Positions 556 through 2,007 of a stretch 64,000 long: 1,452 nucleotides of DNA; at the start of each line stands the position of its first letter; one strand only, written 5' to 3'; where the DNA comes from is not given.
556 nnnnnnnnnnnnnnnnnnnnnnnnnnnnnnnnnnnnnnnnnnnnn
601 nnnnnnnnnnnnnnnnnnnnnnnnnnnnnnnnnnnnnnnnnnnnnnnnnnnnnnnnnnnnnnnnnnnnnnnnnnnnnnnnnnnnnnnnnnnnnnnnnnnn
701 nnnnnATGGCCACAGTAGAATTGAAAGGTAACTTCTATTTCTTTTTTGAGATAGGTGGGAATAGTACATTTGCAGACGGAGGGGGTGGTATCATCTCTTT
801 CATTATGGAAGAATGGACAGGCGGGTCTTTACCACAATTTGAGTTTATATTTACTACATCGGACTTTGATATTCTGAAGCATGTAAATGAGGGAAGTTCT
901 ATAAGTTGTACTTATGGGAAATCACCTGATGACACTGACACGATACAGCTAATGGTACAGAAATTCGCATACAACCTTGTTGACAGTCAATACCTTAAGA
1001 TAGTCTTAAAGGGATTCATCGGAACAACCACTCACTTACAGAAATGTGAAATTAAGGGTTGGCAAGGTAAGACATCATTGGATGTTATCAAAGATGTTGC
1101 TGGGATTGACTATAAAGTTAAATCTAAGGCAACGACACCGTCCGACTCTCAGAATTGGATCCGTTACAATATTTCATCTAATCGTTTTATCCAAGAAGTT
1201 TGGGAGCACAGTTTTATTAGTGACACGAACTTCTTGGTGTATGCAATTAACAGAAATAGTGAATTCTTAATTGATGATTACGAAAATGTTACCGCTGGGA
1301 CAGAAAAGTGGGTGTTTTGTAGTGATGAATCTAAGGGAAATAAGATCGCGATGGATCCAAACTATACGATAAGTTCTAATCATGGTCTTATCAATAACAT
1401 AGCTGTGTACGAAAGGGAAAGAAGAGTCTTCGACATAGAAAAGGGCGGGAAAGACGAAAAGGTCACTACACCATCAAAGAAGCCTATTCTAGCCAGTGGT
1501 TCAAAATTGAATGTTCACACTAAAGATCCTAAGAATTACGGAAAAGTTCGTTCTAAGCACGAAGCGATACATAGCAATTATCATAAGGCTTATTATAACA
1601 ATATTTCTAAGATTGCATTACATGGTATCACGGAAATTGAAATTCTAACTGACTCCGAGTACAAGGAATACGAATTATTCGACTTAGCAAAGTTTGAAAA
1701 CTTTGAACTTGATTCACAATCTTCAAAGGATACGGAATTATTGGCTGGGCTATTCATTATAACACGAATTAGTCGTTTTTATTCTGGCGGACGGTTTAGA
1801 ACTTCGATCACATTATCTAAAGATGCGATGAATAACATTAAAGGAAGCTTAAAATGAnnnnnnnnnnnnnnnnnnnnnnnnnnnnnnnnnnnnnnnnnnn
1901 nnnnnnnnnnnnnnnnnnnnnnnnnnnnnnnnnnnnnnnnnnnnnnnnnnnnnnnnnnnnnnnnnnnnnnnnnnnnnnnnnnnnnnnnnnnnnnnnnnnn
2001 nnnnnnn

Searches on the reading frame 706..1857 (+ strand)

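Call 106: search_protein_families(library=phrogs, proteins=[window:706-1857:+], max_evalue=0.00001)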
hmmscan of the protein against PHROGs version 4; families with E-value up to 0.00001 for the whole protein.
window:706-1857:+ (383 aa): 2 families
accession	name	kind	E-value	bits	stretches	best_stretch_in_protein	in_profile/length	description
phrog_25710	-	unknown function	6.7e-11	42.4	1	58-377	59-392/421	-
phrog_32021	-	unknown function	9.4e-08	31.6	1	62-373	66-378/631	-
